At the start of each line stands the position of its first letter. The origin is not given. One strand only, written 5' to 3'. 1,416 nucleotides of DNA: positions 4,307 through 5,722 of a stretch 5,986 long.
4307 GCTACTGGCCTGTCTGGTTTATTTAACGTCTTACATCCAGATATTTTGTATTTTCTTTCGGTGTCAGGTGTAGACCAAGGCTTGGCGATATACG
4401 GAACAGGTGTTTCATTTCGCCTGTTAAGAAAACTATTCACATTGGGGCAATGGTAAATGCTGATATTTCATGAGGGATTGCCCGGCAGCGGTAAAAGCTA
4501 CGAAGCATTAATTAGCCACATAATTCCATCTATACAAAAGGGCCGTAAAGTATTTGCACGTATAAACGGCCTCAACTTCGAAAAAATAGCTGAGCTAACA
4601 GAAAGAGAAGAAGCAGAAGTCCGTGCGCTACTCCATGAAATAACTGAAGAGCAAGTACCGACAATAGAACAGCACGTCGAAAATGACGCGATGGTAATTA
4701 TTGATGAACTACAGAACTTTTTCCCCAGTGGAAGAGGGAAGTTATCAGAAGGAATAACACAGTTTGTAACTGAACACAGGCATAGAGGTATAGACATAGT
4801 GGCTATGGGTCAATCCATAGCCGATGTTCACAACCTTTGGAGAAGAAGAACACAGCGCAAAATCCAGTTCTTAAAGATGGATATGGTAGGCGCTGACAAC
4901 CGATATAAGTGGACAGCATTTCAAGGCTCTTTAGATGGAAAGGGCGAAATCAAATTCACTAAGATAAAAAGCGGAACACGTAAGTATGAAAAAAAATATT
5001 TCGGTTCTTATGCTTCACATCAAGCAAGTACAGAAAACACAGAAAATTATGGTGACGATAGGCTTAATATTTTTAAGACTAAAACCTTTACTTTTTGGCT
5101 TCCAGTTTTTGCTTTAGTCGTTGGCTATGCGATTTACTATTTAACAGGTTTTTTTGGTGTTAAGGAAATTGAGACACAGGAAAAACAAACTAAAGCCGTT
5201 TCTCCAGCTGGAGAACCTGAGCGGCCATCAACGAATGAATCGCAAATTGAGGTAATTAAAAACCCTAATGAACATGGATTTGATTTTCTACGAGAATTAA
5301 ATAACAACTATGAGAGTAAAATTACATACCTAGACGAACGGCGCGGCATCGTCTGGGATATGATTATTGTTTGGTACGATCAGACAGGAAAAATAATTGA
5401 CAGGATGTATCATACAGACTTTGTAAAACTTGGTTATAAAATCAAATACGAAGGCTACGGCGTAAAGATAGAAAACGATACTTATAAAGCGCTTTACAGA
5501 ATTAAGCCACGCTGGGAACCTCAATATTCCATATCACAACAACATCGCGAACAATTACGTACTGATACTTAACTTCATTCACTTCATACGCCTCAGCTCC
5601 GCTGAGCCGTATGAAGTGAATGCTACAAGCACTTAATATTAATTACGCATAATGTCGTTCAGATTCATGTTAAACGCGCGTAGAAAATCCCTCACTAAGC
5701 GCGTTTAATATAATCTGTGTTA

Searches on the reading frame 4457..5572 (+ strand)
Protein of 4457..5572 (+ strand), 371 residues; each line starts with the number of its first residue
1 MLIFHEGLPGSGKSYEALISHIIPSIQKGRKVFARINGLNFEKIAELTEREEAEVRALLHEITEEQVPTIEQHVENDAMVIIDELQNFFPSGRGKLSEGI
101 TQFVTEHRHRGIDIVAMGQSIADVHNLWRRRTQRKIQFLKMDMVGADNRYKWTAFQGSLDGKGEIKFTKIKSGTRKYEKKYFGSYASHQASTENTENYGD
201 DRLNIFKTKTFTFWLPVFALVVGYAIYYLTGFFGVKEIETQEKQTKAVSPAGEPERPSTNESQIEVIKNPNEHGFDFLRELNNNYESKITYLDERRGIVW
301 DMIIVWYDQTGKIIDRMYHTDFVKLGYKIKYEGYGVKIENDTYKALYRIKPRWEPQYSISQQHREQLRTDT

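Call 6: search_protein_families(library=pfam, proteins=[window:4457-5572:+], max_evalue=0.01)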
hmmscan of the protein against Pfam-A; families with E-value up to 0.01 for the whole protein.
window:4457-5572:+ (371 aa): 1 family
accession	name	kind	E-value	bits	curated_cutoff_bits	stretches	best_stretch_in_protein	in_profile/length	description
PF05707.18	Zot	-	8.1e-35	120.5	20.3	1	1-188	1-193/197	Zonular occludens toxin (Zot)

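Call 7: search_protein_families(library=phrogs, proteins=[window:4457-5572:+], max_evalue=0.01)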
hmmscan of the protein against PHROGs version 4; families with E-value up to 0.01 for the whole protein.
window:4457-5572:+ (371 aa): 5 families
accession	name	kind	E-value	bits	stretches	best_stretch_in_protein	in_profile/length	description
phrog_197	-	moron, auxiliary metabolic gene and host takeover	3.2e-69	235.6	1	1-341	27-360/486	Zot-like toxin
phrog_11271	-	head and packaging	6.1e-22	79.1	1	1-132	2-143/145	head morphogenesis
phrog_1041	-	moron, auxiliary metabolic gene and host takeover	1.5e-20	75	1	1-261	1-287/420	CTXphi Zot-like toxin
phrog_2666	-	head and packaging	1.7e-07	31.3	1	37-156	393-500/555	terminase large subunit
phrog_20922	-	head and packaging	9.8e-06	25.7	1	6-133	6-135/318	head morphogenesis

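Call 10: find_encoding_contigs(protein=window:4457-5572:+, flank=10000, max_places=10)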
Protein window:4457-5572:+ (371 aa): no gene with exactly this product is on record in the collection.

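Call 12: find_related_loci(query=window:4457-5572:+, collection=viral_contigs, flank=10000)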
Query window:4457-5572:+ (371 aa) in viral_contigs; peptide patterns used: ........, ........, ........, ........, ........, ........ (x = any residue, [..] = any of these).
10 stretches matched a pattern; 1 encode a relative of the query (tblastn E <= 1e-3); 1 distinct loci.
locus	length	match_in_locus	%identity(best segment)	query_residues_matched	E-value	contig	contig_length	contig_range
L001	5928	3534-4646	89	1-371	0e+0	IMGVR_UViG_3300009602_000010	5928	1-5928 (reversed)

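Call 13: find_homologous_proteins(query=window:4457-5572:+, max_evalue=1e-10)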
Query window:4457-5572:+ (371 aa): 481 proteins with E <= 1e-10 among 2670 candidates; the best 120 are listed.
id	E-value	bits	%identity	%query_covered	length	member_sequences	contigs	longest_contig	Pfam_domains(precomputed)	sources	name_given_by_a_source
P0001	1.1e-241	820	96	100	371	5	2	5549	PF05707.19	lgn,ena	-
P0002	1.0e-199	682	79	100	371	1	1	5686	PF05707.19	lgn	-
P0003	2.6e-193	660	77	99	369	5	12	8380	PF05707.19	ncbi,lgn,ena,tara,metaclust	tara:strand:+ start:320 stop:1429 length:1110 start_codon:yes stop_codon:yes gene_type:complete|meta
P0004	1.6e-181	622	74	100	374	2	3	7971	PF05707.19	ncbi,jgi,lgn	-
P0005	2.7e-179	614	73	100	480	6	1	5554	PF05707.19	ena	-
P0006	6.4e-179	613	73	100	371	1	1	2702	PF05707.19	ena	-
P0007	2.0e-175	602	70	100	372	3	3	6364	PF05707.19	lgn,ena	-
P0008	1.4e-174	599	70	100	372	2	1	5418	PF05707.19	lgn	-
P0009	8.6e-174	596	70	100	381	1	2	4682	PF05707.19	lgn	-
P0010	2.3e-173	595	69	100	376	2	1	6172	PF05707.19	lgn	-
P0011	2.5e-171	588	68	100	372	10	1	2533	PF05707.19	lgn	-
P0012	3.8e-166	571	69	100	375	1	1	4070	PF05707.19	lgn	-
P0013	9.2e-164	563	69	100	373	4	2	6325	PF05707.19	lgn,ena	-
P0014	1.3e-162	559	68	100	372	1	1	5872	PF05707.19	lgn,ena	-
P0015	2.0e-158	546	64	100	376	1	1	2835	PF05707.19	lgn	-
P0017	5.3e-156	538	66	99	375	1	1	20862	PF05707.19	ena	-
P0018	7.6e-148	511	62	99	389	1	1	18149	PF05707.19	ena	-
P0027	2.4e-131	457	58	97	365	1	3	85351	PF05707.19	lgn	-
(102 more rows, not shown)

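Call 16: find_encoding_contigs(protein=P0001, flank=10000, max_places=6)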
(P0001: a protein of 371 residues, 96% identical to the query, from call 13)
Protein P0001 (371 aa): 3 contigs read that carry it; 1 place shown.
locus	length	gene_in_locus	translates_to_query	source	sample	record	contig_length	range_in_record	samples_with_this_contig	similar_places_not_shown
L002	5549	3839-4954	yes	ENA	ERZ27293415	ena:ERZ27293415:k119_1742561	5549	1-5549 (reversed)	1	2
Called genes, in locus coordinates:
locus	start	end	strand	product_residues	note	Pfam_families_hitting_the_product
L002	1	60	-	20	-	?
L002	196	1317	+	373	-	PF05144:Phage_CRI, PF05155:G2P_X_C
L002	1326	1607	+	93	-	PF02303:Phage_DNA_bind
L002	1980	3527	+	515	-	-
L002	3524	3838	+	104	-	PF10734:DUF2523 (weak)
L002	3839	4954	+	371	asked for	PF05707:Zot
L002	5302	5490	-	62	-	-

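Call 19: find_encoding_contigs(protein=P0017, flank=10000, max_places=3)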
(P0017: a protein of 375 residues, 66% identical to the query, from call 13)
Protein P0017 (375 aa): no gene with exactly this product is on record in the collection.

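Call 20: find_encoding_contigs(protein=P0018, flank=10000, max_places=3)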
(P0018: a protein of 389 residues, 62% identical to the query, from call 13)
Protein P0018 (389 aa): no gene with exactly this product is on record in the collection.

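Call 21: find_encoding_contigs(protein=P0027, flank=10000, max_places=3)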
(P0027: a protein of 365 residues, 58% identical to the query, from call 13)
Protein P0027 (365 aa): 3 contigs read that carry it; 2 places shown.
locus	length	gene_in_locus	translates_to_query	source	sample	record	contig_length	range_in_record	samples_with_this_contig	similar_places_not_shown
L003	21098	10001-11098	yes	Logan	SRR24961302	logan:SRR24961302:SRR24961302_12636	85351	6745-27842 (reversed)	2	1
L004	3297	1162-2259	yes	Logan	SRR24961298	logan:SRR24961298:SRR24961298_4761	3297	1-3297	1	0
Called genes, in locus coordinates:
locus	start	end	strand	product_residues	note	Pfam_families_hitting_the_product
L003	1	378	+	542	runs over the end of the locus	PF26125:AcrVA2-like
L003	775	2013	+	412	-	PF00589:Phage_integrase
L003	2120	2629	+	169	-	-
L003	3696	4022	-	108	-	-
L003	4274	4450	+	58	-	-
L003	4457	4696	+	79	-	-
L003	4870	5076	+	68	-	-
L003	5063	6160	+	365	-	PF02486:Rep_trans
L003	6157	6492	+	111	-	PF07459:CTX_RstB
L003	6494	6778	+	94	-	-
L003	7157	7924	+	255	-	-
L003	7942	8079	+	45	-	PF25631:Inovirus_capsid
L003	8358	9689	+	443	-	-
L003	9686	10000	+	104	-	-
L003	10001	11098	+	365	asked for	PF05707:Zot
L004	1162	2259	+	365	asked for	PF05707:Zot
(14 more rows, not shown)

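Call 27: find_related_loci(query=A1, collection=genome_contigs, flank=10000)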
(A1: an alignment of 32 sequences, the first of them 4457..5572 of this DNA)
Query A1 (371 aa) in genome_contigs; peptide patterns used: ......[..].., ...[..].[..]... (x = any residue, [..] = any of these).
78 stretches matched a pattern; 47 encode a relative of the query (tblastn E <= 1e-3); 46 distinct loci.
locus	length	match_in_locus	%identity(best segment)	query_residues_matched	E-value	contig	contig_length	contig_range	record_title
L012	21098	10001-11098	54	1-367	8e-126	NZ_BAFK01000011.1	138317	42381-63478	Rheinheimera nanhaiensis E407-8, whole genome shotgun sequence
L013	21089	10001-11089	54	1-367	6e-126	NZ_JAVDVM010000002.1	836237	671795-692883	Rheinheimera pacifica strain 3879 Ga0454469_02, whole genome shotgun sequence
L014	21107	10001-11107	51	1-371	5e-122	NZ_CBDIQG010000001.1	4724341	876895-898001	MAG: Rheinheimera sp. isolate NI281-mx-bin12 N-NV281-C6, whole genome shotgun sequence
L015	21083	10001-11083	50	1-351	1e-118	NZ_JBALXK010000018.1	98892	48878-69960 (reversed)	MAG: Pseudoalteromonas sp. isolate 9NakV-03 NODE_18_length_98892_cov_66.826190, whole genome shotgun sequence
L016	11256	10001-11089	50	1-351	3e-117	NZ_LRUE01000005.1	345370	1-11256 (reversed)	Pseudoalteromonas shioyasakiensis strain JCM 18891 PASHI_S5, whole genome shotgun sequence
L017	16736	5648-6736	50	1-351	3e-117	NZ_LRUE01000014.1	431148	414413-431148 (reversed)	Pseudoalteromonas shioyasakiensis strain JCM 18891 PASHI_S14, whole genome shotgun sequence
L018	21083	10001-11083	48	1-352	1e-114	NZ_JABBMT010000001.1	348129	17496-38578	Pseudoalteromonas arctica strain NEC-BIFX-2020_0012 NODE_1_length_348129_cov_51.907331, whole genome shotgun sequence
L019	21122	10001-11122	48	1-366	1e-112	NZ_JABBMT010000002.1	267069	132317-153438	Pseudoalteromonas arctica strain NEC-BIFX-2020_0012 NODE_2_length_267069_cov_54.804669, whole genome shotgun sequence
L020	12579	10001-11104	46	1-370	7e-111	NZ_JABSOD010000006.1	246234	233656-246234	Rheinheimera lutimaris strain YQF-2 Scaffold6, whole genome shotgun sequence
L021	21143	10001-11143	46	1-370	1e-105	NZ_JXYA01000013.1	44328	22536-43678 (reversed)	Pseudoalteromonas rubra strain S2471 contig0013, whole genome shotgun sequence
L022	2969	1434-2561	45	1-367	4e-107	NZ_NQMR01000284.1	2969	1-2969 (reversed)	Pseudoalteromonas sp. NBT06-2 contig284, whole genome shotgun sequence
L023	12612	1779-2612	56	1-265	1e-98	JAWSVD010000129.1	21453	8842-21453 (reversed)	MAG: Granulosicoccaceae bacterium isolate BHT04_PCL_gam1 B9PCL_contig_463, whole genome shotgun sequence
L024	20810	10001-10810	52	1-269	2e-88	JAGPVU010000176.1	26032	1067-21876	MAG: Cycloclasticus sp. isolate Lab_640_Diesel_bin.13 k141_64333, whole genome shotgun sequence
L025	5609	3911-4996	42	1-351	9e-87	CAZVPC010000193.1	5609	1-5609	MAG TPA_asm: uncultured Pseudoalteromonadaceae bacterium isolate SRP216583_co2_123 genome assembly, contig: NODE_12830_l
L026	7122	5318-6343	44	1-338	3e-84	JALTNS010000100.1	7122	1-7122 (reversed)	MAG: Rhizobiaceae bacterium isolate S139_metabat2_scaf2bin.159 S139_NODE_14235_length_7122_cov_1.768549, whole genome sh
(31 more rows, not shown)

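Call 33: find_related_loci(query=A1, collection=viral_contigs, flank=10000)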
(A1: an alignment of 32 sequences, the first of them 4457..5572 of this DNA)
Query A1 (371 aa) in viral_contigs; peptide patterns used: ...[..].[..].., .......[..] (x = any residue, [..] = any of these).
68 stretches matched a pattern; 64 encode a relative of the query (tblastn E <= 1e-3); 64 distinct loci.
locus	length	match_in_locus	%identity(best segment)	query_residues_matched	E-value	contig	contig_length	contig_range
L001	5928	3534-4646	89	1-371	0e+0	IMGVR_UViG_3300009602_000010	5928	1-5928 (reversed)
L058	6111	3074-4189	51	1-370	8e-120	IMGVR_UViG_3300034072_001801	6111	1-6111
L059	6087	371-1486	50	1-370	2e-119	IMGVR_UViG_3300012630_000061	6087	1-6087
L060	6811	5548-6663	50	1-370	2e-117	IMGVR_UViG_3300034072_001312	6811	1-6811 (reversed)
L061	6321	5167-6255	50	1-351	2e-117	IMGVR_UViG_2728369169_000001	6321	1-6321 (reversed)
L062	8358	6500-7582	49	1-351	8e-117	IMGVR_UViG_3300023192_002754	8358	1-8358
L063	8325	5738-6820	50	1-351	8e-114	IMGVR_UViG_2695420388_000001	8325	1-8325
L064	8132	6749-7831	50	1-351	9e-114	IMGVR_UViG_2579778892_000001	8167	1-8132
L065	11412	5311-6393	48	1-351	2e-111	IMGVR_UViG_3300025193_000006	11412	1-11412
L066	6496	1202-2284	47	1-351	4e-110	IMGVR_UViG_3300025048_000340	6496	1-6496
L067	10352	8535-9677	46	1-370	7e-106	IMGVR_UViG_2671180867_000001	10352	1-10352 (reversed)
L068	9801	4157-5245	41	1-351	4e-90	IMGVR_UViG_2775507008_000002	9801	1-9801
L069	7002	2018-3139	41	1-367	3e-85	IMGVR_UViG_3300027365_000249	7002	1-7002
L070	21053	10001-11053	41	1-341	7e-85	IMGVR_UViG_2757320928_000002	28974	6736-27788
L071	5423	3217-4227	41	1-336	1e-83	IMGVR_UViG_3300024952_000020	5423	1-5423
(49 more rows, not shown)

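Call 35: find_encoding_contigs(protein=P0003, flank=10000, max_places=10)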
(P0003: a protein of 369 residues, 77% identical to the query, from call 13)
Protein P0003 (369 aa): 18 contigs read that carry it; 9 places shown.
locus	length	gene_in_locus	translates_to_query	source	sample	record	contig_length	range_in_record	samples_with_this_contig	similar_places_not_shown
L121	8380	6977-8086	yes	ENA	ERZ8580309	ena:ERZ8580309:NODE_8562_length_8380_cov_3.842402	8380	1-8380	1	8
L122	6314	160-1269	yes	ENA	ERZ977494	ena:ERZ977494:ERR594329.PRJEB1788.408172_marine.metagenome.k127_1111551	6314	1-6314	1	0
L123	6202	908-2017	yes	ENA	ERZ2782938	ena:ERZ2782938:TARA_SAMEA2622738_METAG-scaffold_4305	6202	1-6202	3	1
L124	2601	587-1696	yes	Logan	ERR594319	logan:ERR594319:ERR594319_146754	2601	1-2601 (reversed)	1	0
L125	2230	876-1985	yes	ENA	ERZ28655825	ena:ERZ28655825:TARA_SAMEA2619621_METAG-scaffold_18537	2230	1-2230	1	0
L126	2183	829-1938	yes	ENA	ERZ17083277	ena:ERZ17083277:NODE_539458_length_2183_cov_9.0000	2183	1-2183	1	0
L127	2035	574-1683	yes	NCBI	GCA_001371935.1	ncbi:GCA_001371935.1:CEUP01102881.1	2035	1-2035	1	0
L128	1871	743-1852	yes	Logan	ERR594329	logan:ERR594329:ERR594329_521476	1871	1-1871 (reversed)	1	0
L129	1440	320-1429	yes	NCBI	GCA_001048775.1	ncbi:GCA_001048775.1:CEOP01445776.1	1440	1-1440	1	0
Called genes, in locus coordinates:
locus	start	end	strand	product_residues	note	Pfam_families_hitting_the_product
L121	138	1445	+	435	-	PF10011:DUF2254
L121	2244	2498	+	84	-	-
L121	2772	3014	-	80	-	-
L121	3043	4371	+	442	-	PF05144:Phage_CRI, PF05155:G2P_X_C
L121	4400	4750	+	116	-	PF17426:Putative_G5P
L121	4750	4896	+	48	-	-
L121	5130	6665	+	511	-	-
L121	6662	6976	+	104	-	-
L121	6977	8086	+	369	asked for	PF05707:Zot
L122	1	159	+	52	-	?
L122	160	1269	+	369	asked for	PF05707:Zot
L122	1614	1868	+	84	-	-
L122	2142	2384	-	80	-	-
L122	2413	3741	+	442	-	PF05144:Phage_CRI, PF05155:G2P_X_C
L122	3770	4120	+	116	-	PF17426:Putative_G5P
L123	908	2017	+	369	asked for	PF05707:Zot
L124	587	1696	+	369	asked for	PF05707:Zot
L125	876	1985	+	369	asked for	PF05707:Zot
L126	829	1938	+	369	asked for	PF05707:Zot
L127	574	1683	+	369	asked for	PF05707:Zot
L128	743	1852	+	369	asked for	PF05707:Zot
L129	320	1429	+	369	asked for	PF05707:Zot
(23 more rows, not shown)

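Call 36: find_encoding_contigs(protein=P0004, flank=10000, max_places=6)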
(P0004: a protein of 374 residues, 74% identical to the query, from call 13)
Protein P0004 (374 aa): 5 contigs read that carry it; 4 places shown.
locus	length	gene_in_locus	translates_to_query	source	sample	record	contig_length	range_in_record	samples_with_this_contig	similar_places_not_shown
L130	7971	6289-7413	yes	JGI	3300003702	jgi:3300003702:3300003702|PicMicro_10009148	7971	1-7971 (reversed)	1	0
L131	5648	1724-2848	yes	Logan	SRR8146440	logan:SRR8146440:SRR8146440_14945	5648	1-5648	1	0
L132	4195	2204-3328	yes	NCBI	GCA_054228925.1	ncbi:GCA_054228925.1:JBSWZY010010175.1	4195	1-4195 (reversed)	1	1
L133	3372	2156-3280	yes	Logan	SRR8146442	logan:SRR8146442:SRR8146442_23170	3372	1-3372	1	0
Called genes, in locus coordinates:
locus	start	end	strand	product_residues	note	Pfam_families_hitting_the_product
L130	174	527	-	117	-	PF00753:Lactamase_B (weak)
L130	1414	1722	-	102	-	-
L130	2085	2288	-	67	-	-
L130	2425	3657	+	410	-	PF05144:Phage_CRI, PF05155:G2P_X_C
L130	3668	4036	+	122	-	PF17426:Putative_G5P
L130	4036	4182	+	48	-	-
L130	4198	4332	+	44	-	PF25631:Inovirus_capsid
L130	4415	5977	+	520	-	-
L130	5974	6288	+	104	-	-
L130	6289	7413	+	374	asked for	PF05707:Zot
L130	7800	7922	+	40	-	-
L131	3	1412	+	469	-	?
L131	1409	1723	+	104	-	-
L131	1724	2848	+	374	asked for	PF05707:Zot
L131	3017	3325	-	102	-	-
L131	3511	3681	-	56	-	-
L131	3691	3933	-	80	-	-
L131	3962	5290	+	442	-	PF05144:Phage_CRI, PF05155:G2P_X_C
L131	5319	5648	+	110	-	?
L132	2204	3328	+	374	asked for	PF05707:Zot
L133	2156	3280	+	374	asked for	PF05707:Zot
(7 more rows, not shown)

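Call 37: find_encoding_contigs(protein=P0002, flank=10000, max_places=4)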
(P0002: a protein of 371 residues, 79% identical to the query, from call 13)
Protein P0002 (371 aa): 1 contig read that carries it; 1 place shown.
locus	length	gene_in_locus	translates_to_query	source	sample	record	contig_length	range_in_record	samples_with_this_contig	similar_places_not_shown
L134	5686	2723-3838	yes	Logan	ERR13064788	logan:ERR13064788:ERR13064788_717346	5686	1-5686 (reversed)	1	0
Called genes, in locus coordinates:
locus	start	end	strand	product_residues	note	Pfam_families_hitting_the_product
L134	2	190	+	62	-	?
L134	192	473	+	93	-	PF17878:ssDBP (weak), PF02303:Phage_DNA_bind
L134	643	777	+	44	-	PF25631:Inovirus_capsid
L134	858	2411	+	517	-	-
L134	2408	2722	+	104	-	-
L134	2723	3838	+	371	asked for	PF05707:Zot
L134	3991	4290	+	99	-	-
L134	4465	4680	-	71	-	-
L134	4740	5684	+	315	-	?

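Call 42: find_homologous_proteins(query=L121:138-1445:+, max_evalue=1e-20)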
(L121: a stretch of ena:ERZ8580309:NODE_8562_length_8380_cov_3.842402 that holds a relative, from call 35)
Query L121:138-1445:+ (435 aa): 1617 proteins with E <= 1e-20 among 8000 candidates; the best 120 are listed.
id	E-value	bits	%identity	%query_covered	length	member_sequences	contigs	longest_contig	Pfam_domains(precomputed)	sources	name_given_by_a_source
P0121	3.0e-280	947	100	100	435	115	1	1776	PF10011.16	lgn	-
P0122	2.8e-215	733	78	89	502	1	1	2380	PF10011.16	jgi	-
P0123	3.0e-213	726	77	100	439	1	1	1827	PF10011.16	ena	-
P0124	5.6e-213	725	76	100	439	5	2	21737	PF10011.16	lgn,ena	-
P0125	9.2e-212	721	76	100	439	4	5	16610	PF10011.16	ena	-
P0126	3.5e-210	716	76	100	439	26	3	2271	PF10011.16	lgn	-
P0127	6.1e-209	712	75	100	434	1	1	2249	PF10011.16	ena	-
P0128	8.9e-209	711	74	100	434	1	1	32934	PF10011.16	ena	-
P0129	9.0e-209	711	75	100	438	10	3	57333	PF10011.16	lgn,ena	-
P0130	1.7e-208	710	74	100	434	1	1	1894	PF10011.16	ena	-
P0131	2.9e-208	710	74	100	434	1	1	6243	PF10011.16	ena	-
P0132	4.3e-208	709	74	100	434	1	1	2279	PF10011.16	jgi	-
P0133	5.2e-208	709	74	100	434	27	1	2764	PF10011.16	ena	-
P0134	7.1e-208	708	74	100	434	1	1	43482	PF10011.16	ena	-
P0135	9.9e-208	708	74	100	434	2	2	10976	PF10011.16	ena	-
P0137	1.8e-207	707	74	100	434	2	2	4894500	PF10011.16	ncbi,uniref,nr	ncbi:DUF2254 domain-containing protein [Alteromonas macleodii]|uniref:DUF2254 domain-containing prot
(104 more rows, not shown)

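Call 57: find_encoding_contigs(protein=P0137, flank=6000, max_places=3)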
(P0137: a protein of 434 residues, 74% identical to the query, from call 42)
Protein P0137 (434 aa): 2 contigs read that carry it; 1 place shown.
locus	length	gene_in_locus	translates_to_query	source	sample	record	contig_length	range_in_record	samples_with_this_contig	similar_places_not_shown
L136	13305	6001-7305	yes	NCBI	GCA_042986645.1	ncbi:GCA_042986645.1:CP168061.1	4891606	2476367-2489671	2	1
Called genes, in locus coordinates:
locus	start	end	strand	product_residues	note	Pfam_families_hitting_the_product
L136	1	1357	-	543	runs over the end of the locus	PF00875:DNA_photolyase, PF03441:FAD_binding_7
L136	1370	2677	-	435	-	PF00875:DNA_photolyase, PF03441:FAD_binding_7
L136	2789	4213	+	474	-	PF00875:DNA_photolyase, PF03441:FAD_binding_7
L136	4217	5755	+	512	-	PF04244:DPRP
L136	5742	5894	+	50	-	PF10013:DUF2256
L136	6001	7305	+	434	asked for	PF10011:DUF2254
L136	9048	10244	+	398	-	PF00589:Phage_integrase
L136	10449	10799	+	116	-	-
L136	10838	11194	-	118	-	PF01219:DAGK_prokar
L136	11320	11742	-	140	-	PF00582:Usp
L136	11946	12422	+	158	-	-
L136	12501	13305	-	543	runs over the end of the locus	PF01645:Glu_synthase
